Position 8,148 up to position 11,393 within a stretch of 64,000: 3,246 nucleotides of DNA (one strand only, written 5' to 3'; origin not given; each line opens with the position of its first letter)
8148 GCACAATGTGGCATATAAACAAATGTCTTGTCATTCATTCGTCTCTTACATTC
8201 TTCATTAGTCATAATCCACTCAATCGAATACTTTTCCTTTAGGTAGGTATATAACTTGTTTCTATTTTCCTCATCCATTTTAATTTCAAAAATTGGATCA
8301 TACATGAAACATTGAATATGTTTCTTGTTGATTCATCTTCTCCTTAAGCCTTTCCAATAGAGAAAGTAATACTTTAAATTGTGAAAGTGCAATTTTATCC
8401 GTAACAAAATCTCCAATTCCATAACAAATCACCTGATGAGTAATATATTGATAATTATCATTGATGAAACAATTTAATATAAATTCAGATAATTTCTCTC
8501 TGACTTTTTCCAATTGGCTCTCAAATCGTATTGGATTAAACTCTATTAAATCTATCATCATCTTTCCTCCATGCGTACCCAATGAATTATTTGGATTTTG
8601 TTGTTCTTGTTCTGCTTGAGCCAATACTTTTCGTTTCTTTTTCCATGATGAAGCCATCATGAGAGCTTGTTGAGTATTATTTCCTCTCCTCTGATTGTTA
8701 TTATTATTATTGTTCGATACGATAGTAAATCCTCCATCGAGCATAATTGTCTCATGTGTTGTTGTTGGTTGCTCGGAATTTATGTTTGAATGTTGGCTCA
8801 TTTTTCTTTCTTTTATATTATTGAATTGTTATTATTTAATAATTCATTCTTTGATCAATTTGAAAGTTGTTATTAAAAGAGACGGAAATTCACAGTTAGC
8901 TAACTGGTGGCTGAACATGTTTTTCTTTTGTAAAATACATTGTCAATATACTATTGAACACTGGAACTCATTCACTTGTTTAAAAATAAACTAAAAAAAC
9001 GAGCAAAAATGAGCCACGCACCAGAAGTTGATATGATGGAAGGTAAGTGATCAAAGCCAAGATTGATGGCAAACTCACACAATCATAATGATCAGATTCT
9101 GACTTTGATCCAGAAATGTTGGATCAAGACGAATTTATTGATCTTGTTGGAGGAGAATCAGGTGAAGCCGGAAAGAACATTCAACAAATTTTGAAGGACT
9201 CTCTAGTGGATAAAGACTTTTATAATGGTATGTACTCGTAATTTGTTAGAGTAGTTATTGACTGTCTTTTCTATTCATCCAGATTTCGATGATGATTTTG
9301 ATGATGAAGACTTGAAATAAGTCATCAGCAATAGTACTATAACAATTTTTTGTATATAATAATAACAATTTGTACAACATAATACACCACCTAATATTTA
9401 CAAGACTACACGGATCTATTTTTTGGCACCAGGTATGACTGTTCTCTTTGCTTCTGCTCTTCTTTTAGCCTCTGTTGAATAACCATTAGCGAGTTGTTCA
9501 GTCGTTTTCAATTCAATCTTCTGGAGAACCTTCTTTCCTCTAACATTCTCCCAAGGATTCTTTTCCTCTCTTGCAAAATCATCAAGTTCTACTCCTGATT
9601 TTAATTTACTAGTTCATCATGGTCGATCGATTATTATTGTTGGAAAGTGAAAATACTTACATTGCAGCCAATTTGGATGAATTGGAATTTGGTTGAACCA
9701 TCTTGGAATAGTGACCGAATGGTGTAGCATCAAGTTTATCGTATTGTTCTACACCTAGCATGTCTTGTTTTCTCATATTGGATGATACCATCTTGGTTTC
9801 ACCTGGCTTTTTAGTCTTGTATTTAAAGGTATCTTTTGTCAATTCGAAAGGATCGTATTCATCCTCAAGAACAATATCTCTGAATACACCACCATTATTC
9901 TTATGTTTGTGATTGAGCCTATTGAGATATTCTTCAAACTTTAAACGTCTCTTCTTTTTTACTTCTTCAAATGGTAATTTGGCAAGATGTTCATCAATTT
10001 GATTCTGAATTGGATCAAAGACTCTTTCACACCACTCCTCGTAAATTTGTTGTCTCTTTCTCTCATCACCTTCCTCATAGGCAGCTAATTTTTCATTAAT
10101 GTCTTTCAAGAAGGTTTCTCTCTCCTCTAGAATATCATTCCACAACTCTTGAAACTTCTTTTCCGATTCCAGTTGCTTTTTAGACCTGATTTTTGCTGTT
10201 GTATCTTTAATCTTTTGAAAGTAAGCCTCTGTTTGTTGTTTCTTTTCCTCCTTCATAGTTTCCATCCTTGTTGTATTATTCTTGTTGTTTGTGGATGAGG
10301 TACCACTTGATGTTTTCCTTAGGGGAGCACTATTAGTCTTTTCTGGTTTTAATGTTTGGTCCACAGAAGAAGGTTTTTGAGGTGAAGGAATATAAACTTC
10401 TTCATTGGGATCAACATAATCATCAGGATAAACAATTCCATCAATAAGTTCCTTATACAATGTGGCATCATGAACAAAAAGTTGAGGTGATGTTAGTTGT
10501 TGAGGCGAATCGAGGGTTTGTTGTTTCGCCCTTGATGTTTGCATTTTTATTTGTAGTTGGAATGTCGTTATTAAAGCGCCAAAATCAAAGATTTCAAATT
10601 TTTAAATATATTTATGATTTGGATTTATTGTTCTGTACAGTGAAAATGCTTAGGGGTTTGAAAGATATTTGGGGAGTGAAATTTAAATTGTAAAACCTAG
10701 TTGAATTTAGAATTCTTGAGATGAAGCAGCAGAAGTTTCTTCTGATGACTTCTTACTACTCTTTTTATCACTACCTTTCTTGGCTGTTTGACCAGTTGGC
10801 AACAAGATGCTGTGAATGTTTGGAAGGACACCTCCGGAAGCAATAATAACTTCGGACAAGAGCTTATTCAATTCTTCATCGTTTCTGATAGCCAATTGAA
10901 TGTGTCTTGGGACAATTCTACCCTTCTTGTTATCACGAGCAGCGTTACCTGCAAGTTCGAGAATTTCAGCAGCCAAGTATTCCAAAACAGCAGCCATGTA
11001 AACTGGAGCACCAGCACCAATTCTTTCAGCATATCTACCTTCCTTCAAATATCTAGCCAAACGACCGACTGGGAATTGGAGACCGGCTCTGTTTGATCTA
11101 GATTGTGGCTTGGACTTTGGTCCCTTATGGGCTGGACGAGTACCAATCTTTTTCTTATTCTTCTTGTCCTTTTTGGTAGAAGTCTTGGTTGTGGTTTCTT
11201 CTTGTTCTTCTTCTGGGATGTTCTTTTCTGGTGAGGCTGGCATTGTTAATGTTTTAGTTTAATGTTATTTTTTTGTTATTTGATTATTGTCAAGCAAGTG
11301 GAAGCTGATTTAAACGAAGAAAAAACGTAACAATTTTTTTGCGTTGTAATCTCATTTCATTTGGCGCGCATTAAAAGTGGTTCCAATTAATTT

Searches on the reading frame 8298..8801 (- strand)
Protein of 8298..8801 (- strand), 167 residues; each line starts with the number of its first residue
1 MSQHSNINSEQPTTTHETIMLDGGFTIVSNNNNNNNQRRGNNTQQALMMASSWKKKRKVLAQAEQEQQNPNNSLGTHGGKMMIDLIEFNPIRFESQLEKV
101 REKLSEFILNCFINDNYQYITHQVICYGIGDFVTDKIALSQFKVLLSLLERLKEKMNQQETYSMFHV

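Call 8: search_protein_families(library=pfam, proteins=[window:8298-8801:-])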
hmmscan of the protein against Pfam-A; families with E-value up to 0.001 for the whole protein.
window:8298-8801:- (167 aa): 1 family
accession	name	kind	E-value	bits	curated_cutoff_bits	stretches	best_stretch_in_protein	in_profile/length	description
PF07985.18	SRR1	-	0.00013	22.3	24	1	121-155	15-49/172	SRR1 domain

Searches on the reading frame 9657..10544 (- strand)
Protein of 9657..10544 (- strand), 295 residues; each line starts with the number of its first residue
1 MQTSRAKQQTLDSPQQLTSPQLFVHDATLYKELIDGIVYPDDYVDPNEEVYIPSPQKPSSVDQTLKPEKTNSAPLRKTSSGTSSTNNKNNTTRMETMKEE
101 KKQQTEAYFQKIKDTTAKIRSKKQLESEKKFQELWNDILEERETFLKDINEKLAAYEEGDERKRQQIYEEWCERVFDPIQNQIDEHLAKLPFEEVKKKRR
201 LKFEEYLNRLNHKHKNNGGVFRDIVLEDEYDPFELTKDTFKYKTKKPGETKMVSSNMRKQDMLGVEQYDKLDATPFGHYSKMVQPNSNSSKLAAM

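Call 8: search_protein_families(library=pfam, proteins=[window:9657-10544:-])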
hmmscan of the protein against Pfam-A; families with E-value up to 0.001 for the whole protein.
window:9657-10544:- (295 aa): 0 families

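Call 9: list_cluster_members(proteins=[window:9657-10544:-, window:10707-11243:-, window:49614-51911:-, window:62962-63975:+])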
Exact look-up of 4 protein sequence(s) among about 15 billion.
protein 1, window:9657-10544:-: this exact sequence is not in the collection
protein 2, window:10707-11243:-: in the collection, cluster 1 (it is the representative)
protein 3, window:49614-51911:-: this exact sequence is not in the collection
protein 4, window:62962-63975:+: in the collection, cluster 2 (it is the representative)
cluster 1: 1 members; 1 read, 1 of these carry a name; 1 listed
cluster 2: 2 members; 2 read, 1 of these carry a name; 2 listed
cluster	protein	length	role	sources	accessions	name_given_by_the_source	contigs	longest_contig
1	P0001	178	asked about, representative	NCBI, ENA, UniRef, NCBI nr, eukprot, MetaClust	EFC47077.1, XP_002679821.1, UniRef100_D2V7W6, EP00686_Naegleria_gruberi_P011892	histone H2A [Naegleria gruberi] | Histone H2A n=1 Tax=Naegleria gruberi TaxID=5762 RepID=D2V7W6_NAEGR | XP_002679821.1 histone H2A [Naegleria gruberi]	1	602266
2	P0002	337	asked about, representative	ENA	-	-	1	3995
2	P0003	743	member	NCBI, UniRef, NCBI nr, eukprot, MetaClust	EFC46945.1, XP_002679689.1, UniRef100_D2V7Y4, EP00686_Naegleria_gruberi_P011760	predicted protein [Naegleria gruberi] | Predicted protein n=1 Tax=Naegleria gruberi TaxID=5762 RepID=D2V7Y4_NAEGR | uncharacterized protein NAEGRDRAFT_64965 [Naegleria gruberi]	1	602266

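Call 63: search_solved_structures(query=A2, max_evalue=1)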
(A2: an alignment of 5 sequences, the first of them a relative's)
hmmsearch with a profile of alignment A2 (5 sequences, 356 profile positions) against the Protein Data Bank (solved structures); distinct sequences matched with E-value up to 1: 0.

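Call 64: search_protein_families(library=pfam, alignment_id=A2, max_evalue=1)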
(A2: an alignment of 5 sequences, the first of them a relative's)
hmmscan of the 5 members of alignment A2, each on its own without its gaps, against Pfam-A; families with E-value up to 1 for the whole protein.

A. member 1, P0002 (337 aa): 1 family
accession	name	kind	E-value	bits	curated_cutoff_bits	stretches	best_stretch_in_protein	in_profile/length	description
PF09807.15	ELP6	-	0.99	9.2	31.6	1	62-131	89-157/252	Elongation complex protein 6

B. families by the number of members that match (of 5 scanned): 3 families
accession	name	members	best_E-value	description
PF09435.16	DUF2015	1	0.15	Fungal protein of unknown function (DUF2015)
PF17776.6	NLRC4_HD2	1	0.17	NLRC4 helical domain HD2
PF09807.15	ELP6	1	0.99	Elongation complex protein 6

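Call 71: search_protein_representatives(alignment_id=A2)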
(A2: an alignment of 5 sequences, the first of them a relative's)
Query: 5 sequences, 356 profile positions. Proteins with E-value up to 0.001 (for the whole library): 4; up to 1e-10: 4; up to 1e-30: 4. The best 4 are listed.
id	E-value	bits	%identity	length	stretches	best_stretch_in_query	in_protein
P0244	4.1e-163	559.2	-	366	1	1-355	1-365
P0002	3.0e-158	543.2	-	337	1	9-356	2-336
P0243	1.6e-155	534.3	-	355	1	8-355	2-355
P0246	1.2e-142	491.9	-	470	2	2-356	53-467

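Call 78: predict_structure(alignment_id=A2)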
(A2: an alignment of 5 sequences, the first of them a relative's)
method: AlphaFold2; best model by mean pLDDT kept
length: 337 residues; sequences in the alignment: 5
mean_pLDDT: 65.3   pTM: 0.36
mean pLDDT of the five models: 65.3, 52.2, 49.6, 47.8, 45.3
residues with pLDDT >= 90: 51; 70-90: 121; 50-70: 51; < 50: 114
segments of 3 or more residues with pLDDT < 50: 1-77, 194-209, 236-239, 312-314, 316-318, 320-326, 334-337
pLDDT, mean of each block of 10 residues (from residue 1): 38 40 32 32 31 31 30 41 84 89 62 90 93 88 93 90 90 87 82 47 43 77 81 51 71 87 75 67 81 88 74 48 51 51
secondary structure, 60 per line:
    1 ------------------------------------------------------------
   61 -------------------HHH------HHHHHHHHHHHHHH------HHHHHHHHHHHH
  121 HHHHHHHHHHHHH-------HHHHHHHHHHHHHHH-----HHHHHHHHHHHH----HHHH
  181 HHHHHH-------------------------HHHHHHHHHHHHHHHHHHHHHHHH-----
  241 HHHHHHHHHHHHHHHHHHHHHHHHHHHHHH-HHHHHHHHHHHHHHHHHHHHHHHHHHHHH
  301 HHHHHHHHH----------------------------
elements in order: H89-102 H109-133 H141-155 H161-172 H177-186 H212-235 H241-270 H272-309

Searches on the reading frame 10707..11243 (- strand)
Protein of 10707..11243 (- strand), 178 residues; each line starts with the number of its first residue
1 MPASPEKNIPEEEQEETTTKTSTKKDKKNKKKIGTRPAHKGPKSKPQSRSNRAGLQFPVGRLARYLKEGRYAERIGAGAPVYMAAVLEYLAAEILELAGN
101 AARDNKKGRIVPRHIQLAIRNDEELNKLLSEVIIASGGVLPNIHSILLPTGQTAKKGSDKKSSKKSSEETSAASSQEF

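Call 8: search_protein_families(library=pfam, proteins=[window:10707-11243:-])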
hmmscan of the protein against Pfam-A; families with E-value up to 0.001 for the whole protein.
window:10707-11243:- (178 aa): 3 families
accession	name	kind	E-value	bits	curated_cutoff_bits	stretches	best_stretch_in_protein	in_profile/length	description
PF00125.30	Histone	-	7.9e-19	68.6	26.4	1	4-120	4-120/122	Core histone H2A/H2B/H3/H4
PF16211.10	Histone_H2A_C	-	7.4e-16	58.1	20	1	123-156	1-34/35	C-terminus of histone H2A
PF00808.29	CBFD_NFYB_HMF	-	0.00061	20.4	21.4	0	56-119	2-65/65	Histone-like transcription factor (CBF/NF-Y) and archaeal histone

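Call 34: find_homologous_proteins(query=window:10707-11243:-, max_evalue=1e-20)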
Query window:10707-11243:- (178 aa): 7986 proteins with E <= 1e-20 among 8000 candidates; the best 120 are listed.
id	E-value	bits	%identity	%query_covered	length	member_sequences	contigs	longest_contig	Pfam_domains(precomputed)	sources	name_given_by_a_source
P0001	3.3e-106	370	100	100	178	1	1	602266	PF16211.11,PF26281.1,PF00125.31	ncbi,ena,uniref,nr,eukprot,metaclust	ncbi:histone H2A [Naegleria gruberi]|uniref:Histone H2A n=1 Tax=Naegleria gruberi TaxID=5762 RepID=D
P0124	4.8e-102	357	68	74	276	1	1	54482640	PF16211.11,PF00808.30,PF26281.1,PF00125.31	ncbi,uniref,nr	ncbi:hypothetical protein Dsin_025252 [Dipteronia sinensis]|uniref:Histone H2A n=1 Tax=Dipteronia si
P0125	1.1e-101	355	67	78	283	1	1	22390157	PF16211.11,PF00808.30,PF26281.1,PF00125.31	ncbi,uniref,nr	ncbi:unnamed protein product [Dovyalis caffra]|uniref:Histone H2A n=1 Tax=Dovyalis caffra TaxID=7705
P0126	1.2e-101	355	80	60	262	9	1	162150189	PF16211.11,PF00808.30,PF26281.1,PF00125.31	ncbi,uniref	ncbi:histone H2AX-like [Mobula hypostoma]|uniref:histone H2AX-like n=1 Tax=Mobula hypostoma TaxID=72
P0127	8.1e-101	353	79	60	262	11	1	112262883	PF16211.11,PF00808.30,PF26281.1,PF00125.31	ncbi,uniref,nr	ncbi:histone H2AX-like [Hypanus sabinus]|uniref:histone H2AX-like n=1 Tax=Hypanus sabinus TaxID=7969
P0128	1.1e-100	352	66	78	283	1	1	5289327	PF16211.11,PF00808.30,PF26281.1,PF00125.31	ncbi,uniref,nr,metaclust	ncbi:hypothetical protein JCGZ_22006 [Jatropha curcas]|uniref:Histone H2A n=2 Tax=Jatropha curcas Ta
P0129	2.6e-99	348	72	68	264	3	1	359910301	PF16211.11,PF00808.30,PF26281.1,PF00125.31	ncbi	ncbi:unnamed protein product, partial [Eretmochelys imbricata]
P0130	1.1e-98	346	75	67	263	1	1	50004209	PF16211.11,PF00808.30,PF26281.1,PF00125.31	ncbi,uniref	ncbi:uncharacterized protein [Chiloscyllium punctatum]|uniref:uncharacterized protein n=1 Tax=Chilos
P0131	1.3e-98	346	72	69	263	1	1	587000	PF16211.11,PF00808.30,PF26281.1,PF00125.31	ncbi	ncbi:histone H2AX-like [Mustelus asterias]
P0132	2.9e-98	344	75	63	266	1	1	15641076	PF16211.11,PF00808.30,PF26281.1,PF00125.31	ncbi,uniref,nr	ncbi:histone H2AX-like [Stegostoma tigrinum]|uniref:histone H2AX-like n=1 Tax=Stegostoma tigrinum Ta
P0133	3.3e-98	344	78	60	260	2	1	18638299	PF16211.11,PF00808.30,PF26281.1,PF00125.31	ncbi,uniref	ncbi:histone H2A type 1-A-like [Latimeria chalumnae]|uniref:histone H2A type 1-A-like n=1 Tax=Latime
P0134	3.9e-98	344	-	-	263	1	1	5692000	PF16211.11,PF00808.30,PF26281.1,PF00125.31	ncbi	ncbi:uncharacterized protein LOC144482285 [Mustelus asterias]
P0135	3.9e-98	344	78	60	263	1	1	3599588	PF16211.11,PF00808.30,PF26281.1,PF00125.31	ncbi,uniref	ncbi:histone H2AX-like [Heptranchias perlo]|uniref:histone H2AX-like n=4 Tax=Heptranchias perlo TaxI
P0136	4.6e-98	344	-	-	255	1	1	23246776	PF16211.11,PF00808.30,PF26281.1,PF00125.31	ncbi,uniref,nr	ncbi:hypothetical protein AGLY_001015 [Aphis glycines]|uniref:Histone H2A n=5 Tax=Aphidini TaxID=333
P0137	5.1e-98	344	75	66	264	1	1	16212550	PF16211.11,PF00808.30,PF26281.1,PF00125.31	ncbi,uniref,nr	ncbi:histone H2AX-like [Hemiscyllium ocellatum]|uniref:histone H2AX-like n=1 Tax=Hemiscyllium ocella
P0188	4.9e-72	259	73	100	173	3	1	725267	PF16211.11,PF00125.31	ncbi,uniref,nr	ncbi:hypothetical protein C9374_000642 [Naegleria lovaniensis]|uniref:Histone H2A n=1 Tax=Naegleria 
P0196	4.2e-63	230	94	59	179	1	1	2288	PF16211.11,PF00125.31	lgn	-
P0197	5.2e-63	230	74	76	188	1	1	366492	PF16211.11,PF00125.31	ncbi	ncbi:hypothetical protein ABK040_000009 [Willaertia magna]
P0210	2.3e-58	215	82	70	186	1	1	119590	PF16211.11,PF26281.1,PF00125.31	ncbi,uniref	ncbi:histone H2AX [Acrasis kona]|uniref:Histone H2A n=1 Tax=Acrasis kona TaxID=1008807 RepID=A0AAW2Y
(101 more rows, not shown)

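Call 36: find_encoding_contigs(protein=P0188, flank=10000, max_places=3)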
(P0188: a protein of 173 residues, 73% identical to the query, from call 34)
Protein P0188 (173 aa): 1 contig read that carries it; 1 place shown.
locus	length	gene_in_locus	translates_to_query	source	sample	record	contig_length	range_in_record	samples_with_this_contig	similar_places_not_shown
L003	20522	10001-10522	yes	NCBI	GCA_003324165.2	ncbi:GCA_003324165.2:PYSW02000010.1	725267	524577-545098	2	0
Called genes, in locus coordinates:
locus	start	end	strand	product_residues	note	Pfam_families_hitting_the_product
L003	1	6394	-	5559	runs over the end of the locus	-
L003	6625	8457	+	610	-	PF13855:LRR_8 (faint), PF13516:LRR_6 (faint), PF12799:LRR_4 (faint), PF00560:LRR_1 (faint), PF23598:LRR_14 (weak)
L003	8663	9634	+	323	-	PF07162:B9-C2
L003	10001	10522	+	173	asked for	PF00125:Histone, PF16211:Histone_H2A_C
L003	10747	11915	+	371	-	PF28229:FAM228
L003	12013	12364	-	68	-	-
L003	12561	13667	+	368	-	PF07985:SRR1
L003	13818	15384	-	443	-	PF25390:WD40_RLD, PF13540:RCC1_2 (weak), PF00415:RCC1, PF25384:Alsin_RLD (faint), PF25390:WD40_RLD, PF13540:RCC1_2 (weak)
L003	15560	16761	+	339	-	PF00795:CN_hydrolase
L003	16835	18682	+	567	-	-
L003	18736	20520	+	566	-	PF01425:Amidase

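Call 37: find_encoding_contigs(protein=P0197, flank=10000, max_places=2)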
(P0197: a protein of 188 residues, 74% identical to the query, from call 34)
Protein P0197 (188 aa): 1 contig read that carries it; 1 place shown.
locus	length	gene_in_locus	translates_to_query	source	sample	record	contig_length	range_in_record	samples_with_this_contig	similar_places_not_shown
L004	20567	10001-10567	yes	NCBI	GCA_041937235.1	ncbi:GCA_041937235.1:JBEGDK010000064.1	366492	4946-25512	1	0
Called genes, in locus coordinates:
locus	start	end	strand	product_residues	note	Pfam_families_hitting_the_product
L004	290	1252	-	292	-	PF19069:DUF5765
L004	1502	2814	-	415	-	PF10602:RPN7, PF01399:PCI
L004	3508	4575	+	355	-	-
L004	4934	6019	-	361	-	-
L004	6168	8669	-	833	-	PF00613:PI3Ka (weak), PF21245:PI4KB-PIK1_PIK, PF00454:PI3_PI4_kinase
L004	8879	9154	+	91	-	-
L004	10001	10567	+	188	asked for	PF00125:Histone, PF16211:Histone_H2A_C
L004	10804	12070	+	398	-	PF28229:FAM228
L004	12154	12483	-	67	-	-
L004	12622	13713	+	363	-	PF07985:SRR1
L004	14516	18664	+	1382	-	PF06839:Zn_ribbon_GRF, PF00176:SNF2-rel_dom, PF00271:Helicase_C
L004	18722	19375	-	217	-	-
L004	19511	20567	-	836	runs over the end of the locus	PF12763:EH, PF06818:Fez1 (faint)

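Call 44: find_encoding_contigs(protein=P0210, flank=5000, max_places=2)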
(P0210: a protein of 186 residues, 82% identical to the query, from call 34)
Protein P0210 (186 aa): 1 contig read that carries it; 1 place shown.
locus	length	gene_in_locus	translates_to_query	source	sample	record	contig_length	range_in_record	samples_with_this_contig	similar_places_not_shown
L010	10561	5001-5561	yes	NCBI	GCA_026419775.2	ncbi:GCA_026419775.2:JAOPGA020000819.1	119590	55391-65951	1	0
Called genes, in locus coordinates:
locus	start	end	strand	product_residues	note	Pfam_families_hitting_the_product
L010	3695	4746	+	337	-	PF00211:Guanylate_cyc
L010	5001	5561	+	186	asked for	PF00125:Histone, PF26281:Histone_ABTB (weak), PF16211:Histone_H2A_C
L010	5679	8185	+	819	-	PF01602:Adaptin_N, PF13646:HEAT_2 (faint), PF02985:HEAT (faint), PF12717:Cnd1, PF09066:B2-adapt-app_C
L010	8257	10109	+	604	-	PF24805:EIF3I (faint), PF16755:Beta-prop_NUP159_NUP214 (faint), PF24796:WDR55 (weak)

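Call 57: find_encoding_contigs(protein=P0196, flank=3000, max_places=2)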
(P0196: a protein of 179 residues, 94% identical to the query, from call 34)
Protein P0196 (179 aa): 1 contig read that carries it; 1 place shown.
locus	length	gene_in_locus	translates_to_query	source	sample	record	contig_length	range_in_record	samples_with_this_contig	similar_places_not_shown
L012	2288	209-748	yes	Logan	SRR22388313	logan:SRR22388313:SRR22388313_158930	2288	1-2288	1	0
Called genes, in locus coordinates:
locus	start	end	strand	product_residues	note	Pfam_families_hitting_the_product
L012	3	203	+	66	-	?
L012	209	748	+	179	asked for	PF00125:Histone, PF16211:Histone_H2A_C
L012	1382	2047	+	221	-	PF00227:Proteasome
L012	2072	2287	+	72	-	?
